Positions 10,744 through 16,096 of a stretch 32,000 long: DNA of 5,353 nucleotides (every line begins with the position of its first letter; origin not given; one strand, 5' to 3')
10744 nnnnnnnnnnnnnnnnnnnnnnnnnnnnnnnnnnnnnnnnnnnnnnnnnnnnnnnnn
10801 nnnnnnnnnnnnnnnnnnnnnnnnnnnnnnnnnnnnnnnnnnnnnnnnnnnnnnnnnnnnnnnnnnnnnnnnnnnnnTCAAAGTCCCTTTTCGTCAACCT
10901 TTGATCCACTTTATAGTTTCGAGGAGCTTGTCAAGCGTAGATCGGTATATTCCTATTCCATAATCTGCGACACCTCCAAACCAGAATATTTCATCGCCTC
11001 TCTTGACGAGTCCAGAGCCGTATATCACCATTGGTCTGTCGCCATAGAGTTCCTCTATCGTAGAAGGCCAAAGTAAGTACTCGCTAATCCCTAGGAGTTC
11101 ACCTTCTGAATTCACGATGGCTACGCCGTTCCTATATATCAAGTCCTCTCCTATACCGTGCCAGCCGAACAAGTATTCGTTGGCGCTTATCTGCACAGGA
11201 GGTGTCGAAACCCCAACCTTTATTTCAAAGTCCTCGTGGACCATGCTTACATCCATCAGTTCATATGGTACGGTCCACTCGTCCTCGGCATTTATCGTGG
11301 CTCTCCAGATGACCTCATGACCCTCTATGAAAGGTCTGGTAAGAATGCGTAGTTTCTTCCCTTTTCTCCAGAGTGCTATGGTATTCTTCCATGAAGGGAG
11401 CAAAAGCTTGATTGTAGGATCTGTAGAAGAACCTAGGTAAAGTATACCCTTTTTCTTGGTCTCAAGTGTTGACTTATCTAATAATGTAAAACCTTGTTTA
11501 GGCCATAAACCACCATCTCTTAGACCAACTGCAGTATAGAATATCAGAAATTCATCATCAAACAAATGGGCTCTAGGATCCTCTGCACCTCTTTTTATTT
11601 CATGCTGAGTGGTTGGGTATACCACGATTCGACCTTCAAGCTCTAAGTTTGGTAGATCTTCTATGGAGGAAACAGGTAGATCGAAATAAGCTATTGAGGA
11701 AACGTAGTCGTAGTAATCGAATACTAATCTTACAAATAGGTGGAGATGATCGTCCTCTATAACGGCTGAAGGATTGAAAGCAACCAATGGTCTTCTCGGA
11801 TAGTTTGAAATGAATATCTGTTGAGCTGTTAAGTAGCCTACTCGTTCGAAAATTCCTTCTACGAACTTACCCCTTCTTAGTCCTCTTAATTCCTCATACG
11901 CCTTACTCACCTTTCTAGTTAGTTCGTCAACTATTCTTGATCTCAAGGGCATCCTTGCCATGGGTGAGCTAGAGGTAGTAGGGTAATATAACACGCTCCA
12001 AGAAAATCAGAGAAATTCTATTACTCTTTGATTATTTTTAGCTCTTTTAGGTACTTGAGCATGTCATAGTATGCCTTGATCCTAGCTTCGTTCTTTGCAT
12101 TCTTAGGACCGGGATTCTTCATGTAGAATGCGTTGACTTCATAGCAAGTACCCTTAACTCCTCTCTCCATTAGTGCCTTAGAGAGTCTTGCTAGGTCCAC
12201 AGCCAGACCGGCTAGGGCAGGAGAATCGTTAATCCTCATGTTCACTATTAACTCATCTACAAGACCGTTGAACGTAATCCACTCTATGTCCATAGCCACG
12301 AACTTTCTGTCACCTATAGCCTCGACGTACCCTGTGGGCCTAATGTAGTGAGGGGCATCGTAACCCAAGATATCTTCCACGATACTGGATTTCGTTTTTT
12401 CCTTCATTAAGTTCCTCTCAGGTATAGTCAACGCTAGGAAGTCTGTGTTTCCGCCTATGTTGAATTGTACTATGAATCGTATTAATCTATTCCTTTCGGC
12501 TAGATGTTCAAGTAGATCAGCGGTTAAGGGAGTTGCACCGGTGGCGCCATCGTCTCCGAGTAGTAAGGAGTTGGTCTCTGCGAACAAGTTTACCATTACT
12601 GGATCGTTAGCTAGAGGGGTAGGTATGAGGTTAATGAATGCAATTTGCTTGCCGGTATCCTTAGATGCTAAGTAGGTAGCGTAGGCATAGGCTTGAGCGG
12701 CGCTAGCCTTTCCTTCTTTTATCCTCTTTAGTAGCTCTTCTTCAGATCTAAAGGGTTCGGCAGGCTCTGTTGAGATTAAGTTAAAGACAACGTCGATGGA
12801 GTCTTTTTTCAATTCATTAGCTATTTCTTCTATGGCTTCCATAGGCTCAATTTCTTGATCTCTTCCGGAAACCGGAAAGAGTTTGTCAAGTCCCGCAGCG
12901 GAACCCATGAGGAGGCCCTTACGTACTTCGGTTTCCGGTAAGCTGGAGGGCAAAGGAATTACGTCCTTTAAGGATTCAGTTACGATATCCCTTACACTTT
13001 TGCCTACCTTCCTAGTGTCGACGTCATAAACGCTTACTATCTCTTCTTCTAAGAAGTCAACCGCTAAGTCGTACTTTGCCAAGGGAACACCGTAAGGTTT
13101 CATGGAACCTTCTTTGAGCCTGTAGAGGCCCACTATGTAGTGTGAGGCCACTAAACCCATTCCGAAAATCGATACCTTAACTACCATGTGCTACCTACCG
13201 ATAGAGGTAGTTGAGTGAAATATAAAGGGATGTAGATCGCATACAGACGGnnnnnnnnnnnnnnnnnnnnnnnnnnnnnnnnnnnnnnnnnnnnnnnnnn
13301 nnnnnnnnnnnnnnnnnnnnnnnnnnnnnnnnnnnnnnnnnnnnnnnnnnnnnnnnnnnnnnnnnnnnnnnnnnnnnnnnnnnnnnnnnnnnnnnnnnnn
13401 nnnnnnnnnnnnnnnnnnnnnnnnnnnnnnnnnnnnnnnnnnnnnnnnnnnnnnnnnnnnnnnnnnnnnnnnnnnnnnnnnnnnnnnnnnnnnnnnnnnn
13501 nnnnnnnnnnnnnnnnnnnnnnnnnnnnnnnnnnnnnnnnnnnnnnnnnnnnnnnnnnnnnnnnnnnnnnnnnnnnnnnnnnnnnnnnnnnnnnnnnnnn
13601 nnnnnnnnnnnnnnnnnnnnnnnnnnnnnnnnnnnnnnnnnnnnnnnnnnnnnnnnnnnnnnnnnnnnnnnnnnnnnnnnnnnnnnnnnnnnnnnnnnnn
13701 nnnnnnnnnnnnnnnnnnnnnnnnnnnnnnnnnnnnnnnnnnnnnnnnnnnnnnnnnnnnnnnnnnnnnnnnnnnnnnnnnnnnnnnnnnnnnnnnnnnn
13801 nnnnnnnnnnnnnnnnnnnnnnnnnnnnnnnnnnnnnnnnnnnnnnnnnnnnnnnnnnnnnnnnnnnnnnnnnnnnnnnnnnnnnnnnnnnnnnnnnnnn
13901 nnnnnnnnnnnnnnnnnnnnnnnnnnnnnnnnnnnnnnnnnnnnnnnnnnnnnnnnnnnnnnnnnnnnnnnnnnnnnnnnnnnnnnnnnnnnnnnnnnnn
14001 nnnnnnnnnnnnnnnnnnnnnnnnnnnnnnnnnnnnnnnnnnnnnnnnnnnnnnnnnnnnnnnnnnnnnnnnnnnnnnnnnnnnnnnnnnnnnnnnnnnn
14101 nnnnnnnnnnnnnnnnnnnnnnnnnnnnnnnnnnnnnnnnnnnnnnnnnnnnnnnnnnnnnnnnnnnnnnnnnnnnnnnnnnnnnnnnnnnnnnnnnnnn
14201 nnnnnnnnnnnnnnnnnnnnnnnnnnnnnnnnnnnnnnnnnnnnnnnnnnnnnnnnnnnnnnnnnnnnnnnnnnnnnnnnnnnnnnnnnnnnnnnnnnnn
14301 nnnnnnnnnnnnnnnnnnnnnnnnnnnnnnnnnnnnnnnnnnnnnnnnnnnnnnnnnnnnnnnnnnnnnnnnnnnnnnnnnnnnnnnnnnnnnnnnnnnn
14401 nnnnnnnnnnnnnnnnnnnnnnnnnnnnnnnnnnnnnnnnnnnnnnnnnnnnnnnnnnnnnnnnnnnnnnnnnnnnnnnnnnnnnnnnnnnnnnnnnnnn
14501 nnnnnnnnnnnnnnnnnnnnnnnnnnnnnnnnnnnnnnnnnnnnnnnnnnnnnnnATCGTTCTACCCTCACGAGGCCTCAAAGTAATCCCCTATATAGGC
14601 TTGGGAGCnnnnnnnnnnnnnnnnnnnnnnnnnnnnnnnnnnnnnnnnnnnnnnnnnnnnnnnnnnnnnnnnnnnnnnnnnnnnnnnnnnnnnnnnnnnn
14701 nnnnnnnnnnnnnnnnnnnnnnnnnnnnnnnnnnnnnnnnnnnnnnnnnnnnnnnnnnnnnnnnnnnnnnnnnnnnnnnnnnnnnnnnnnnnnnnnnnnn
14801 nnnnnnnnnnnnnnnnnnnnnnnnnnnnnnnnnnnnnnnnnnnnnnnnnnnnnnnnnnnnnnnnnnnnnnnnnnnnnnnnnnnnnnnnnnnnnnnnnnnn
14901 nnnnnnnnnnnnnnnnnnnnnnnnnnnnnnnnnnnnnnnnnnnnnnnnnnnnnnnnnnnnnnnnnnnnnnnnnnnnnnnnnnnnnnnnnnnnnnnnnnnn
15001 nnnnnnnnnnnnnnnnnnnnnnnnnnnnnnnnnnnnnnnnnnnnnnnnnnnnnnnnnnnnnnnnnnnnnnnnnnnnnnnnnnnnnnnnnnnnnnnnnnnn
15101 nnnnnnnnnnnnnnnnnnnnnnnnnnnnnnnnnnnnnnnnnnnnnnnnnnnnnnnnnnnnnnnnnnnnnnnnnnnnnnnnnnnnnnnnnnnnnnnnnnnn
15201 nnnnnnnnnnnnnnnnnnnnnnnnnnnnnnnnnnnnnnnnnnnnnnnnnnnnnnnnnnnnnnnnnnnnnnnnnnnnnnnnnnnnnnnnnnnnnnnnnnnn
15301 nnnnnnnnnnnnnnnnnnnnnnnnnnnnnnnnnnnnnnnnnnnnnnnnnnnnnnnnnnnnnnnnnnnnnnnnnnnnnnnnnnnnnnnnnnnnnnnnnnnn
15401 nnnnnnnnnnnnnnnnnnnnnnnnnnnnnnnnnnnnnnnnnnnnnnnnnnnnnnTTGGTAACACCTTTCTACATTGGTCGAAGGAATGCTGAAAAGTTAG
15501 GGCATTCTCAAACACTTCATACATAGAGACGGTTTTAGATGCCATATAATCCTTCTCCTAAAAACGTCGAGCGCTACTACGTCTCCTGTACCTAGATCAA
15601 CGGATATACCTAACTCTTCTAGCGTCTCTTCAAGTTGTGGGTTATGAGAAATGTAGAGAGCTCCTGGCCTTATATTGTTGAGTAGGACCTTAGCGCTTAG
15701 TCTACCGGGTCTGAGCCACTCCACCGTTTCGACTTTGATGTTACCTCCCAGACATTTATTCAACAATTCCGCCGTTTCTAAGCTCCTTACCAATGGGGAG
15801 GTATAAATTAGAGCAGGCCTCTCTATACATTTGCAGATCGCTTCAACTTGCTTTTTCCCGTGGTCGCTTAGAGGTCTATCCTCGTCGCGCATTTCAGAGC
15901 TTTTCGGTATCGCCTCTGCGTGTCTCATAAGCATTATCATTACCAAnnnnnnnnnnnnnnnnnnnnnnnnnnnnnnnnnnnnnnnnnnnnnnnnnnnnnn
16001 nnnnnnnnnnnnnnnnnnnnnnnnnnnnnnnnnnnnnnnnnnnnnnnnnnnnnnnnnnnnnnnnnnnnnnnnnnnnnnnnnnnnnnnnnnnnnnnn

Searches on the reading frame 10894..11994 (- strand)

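Call 3: search_protein_families(library=pfam, proteins=[window:10894-11994:-], max_evalue=0.01)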
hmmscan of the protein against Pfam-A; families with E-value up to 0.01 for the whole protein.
window:10894-11994:- (366 aa): 1 family
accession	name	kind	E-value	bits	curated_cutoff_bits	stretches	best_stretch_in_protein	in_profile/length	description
PF04041.19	Glyco_hydro_130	-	8.2e-52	176.6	26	1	47-362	9-319/320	beta-1,4-mannooligosaccharide phosphorylase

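Call 4: search_protein_families(library=ncbifam, proteins=[window:10894-11994:-], max_evalue=0.01)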
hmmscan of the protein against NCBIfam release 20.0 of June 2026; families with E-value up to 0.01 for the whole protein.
window:10894-11994:- (366 aa): 2 families
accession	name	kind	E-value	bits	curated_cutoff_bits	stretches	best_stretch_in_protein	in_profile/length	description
NF052550.1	BManbPhaseBMBP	equivalog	1e-16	61.2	450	2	229-352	165-289/296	beta-1,2-mannobiose phosphorylase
NF050092.1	BtaManbiosPhlase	equivalog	1.2e-08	34.3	550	1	94-361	99-350/351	BtaManbiosPhlase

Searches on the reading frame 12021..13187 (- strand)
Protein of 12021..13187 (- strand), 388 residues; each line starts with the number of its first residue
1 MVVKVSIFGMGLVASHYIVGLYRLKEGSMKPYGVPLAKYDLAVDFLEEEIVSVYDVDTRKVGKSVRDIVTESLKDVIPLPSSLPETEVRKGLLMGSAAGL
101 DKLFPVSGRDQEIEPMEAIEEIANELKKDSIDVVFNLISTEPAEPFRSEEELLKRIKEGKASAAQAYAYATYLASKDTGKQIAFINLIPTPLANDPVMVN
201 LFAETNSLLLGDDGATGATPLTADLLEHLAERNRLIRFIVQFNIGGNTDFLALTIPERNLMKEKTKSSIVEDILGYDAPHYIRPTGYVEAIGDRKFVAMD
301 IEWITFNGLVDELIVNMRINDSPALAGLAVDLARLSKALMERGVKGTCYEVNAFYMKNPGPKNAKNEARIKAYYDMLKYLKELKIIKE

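Call 3: search_protein_families(library=pfam, proteins=[window:12021-13187:-], max_evalue=0.01)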
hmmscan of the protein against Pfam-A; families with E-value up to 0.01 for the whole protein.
window:12021-13187:- (388 aa): 1 family
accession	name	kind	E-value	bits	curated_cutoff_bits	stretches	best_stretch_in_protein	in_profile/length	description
PF01658.22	Inos-1-P_synth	-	5.1e-24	85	27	1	217-322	1-107/107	Myo-inositol-1-phosphate synthase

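Call 4: search_protein_families(library=ncbifam, proteins=[window:12021-13187:-], max_evalue=0.01)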
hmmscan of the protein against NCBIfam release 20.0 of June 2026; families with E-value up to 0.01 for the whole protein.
window:12021-13187:- (388 aa): 1 family
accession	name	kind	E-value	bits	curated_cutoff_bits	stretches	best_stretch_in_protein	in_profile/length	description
TIGR03450.1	mycothiol_INO1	equivalog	2.1e-23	83.1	638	1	3-370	1-349/355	inositol-3-phosphate synthase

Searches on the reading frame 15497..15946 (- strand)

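Call 12: search_protein_families(library=pfam, proteins=[window:15497-15946:-], max_evalue=0.001)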
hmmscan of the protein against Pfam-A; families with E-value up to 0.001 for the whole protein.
window:15497-15946:- (149 aa): 1 family
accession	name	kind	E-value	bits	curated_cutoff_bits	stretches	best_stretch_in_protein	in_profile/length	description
PF00300.27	His_Phos_1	-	1.3e-09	38.5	21.7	1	4-78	1-77/194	Histidine phosphatase superfamily (branch 1)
